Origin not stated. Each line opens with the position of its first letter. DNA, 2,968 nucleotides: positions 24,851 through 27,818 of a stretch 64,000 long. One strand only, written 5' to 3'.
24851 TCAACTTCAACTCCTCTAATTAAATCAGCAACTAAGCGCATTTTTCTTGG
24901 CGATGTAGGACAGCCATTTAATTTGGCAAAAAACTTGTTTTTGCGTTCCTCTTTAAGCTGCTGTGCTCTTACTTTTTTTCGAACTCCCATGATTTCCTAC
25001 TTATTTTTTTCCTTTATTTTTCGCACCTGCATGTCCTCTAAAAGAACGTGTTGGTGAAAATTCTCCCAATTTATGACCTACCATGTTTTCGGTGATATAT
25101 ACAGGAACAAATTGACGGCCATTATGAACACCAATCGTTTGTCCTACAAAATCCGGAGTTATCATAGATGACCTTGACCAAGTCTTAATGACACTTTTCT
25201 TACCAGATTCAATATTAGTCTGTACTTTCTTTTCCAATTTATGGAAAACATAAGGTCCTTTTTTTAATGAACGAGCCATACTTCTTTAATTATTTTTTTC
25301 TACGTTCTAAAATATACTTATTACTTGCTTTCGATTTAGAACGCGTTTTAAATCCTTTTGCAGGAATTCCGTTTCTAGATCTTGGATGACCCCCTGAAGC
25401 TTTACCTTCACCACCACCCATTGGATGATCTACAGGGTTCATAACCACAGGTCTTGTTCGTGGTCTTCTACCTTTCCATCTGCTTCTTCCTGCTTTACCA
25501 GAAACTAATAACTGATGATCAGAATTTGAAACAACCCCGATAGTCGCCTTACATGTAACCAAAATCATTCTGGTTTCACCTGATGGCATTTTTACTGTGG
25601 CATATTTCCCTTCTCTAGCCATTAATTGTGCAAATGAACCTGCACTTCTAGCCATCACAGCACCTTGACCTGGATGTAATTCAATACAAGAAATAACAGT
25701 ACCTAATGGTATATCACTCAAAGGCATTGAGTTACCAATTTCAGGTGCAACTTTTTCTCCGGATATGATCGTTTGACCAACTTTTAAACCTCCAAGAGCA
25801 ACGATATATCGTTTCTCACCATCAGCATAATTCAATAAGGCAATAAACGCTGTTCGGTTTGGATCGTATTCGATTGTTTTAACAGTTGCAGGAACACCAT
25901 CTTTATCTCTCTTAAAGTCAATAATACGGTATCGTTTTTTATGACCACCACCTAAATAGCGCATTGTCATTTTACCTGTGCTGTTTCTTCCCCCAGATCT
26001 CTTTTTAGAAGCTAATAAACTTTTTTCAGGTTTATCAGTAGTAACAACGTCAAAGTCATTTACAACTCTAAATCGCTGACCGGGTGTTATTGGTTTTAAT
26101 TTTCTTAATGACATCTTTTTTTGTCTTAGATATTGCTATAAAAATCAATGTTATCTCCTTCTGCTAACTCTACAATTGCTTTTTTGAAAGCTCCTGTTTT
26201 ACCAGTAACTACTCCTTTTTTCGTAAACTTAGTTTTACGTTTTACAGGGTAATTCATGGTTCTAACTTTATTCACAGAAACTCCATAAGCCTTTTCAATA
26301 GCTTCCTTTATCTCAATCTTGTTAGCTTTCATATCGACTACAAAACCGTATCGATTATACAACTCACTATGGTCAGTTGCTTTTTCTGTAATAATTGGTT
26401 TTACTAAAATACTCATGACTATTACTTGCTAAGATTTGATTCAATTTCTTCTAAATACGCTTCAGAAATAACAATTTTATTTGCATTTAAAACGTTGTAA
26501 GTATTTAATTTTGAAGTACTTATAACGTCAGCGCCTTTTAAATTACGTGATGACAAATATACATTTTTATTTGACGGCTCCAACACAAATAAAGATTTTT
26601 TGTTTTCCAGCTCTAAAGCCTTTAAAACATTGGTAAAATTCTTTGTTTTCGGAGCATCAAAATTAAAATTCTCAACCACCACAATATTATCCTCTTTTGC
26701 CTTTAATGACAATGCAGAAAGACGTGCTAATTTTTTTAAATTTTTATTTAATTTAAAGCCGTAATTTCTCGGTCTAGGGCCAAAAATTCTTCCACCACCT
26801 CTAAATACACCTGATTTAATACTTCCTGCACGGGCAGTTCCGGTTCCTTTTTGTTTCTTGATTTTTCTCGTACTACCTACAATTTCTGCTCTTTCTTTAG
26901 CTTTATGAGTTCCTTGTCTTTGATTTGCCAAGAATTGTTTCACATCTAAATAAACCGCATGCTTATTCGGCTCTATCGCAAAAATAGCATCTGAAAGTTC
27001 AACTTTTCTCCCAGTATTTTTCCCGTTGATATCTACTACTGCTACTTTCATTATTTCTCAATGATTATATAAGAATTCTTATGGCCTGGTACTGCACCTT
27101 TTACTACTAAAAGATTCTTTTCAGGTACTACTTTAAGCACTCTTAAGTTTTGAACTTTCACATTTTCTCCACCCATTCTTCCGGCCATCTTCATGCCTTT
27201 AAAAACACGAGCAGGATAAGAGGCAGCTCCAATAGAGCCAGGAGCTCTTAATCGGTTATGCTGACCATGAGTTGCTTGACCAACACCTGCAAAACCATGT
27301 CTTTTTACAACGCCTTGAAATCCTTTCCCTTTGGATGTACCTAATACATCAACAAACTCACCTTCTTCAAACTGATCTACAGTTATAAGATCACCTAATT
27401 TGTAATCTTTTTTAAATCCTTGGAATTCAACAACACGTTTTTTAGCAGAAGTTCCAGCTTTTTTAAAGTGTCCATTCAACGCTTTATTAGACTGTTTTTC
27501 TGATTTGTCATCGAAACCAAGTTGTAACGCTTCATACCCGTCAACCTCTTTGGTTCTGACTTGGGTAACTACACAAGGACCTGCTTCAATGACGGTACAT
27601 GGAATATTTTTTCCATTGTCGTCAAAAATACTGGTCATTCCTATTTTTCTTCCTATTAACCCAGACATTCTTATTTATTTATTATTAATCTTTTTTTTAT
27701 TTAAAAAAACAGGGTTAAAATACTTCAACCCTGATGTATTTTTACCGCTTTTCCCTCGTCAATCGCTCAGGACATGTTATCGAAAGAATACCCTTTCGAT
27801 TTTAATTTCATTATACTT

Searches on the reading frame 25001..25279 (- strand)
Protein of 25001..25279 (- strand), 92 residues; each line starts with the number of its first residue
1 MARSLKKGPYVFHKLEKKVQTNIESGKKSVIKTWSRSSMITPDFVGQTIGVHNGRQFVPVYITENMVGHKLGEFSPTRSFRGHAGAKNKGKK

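Call 83: search_protein_families(library=pfam, proteins=[window:25001-25279:-], max_evalue=1e-8)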
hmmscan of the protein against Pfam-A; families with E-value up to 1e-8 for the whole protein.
window:25001-25279:- (92 aa): 1 family
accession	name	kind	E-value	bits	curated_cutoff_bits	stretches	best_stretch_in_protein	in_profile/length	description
PF00203.26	Ribosomal_S19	-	9.5e-37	125.1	27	1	3-83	1-81/81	Ribosomal protein S19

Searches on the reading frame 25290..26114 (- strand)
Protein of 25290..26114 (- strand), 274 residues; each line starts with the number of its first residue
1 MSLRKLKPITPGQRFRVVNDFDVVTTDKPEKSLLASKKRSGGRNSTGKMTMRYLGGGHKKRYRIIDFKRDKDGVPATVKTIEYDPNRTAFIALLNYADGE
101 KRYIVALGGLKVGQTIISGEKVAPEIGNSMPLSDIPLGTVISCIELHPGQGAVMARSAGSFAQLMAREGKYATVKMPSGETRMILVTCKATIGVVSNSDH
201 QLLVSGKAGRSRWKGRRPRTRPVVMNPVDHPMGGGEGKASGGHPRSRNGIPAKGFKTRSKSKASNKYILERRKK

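Call 83: search_protein_families(library=pfam, proteins=[window:25290-26114:-], max_evalue=1e-8)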
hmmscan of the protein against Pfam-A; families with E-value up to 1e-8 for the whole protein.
window:25290-26114:- (274 aa): 2 families
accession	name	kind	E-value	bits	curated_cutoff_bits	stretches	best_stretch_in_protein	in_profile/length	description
PF03947.24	Ribosomal_L2_C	-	3.6e-51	172.9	33.7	1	126-248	2-125/126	Ribosomal Proteins L2, C-terminal domain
PF00181.30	Ribosomal_L2_N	-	8.1e-36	122.3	23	1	42-118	1-77/77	Ribosomal Proteins L2, RNA binding N-terminal domain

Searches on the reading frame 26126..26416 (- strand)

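Call 83: search_protein_families(library=pfam, proteins=[window:26126-26416:-], max_evalue=1e-8)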
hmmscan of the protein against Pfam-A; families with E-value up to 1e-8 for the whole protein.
window:26126-26416:- (96 aa): 1 family
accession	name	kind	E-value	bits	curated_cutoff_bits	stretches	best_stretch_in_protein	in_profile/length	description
PF00276.25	Ribosomal_L23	-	5.4e-30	104.1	30.8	1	3-92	2-86/86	Ribosomal protein L23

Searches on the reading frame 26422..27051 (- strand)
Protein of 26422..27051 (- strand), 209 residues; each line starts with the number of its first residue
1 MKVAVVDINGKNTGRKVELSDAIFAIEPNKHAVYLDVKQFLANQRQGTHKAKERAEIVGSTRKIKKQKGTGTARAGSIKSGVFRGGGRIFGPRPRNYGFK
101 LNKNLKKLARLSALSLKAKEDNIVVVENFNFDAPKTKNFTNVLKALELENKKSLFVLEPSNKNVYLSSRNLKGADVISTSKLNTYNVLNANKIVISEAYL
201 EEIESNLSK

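Call 83: search_protein_families(library=pfam, proteins=[window:26422-27051:-], max_evalue=1e-8)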
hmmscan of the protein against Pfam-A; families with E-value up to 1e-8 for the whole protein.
window:26422-27051:- (209 aa): 1 family
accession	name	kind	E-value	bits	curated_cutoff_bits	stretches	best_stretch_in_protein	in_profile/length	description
PF00573.27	Ribosomal_L4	-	7.2e-66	221.9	25.8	1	17-205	1-189/190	Ribosomal protein L4/L1 family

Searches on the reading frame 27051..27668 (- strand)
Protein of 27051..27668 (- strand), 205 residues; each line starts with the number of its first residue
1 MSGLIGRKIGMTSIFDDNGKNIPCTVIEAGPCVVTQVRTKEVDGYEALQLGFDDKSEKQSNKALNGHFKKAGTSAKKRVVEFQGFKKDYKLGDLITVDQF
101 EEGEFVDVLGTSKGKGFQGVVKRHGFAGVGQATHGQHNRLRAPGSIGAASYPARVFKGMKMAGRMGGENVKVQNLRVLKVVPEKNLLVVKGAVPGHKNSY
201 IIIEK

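Call 84: search_protein_families(library=pfam, proteins=[window:27051-27668:-], max_evalue=1e-8)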
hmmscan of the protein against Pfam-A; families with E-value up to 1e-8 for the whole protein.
window:27051-27668:- (205 aa): 1 family
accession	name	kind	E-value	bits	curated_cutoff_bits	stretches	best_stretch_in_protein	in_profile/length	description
PF00297.29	Ribosomal_L3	-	2.4e-16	60.2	22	1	97-180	209-288/369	Ribosomal protein L3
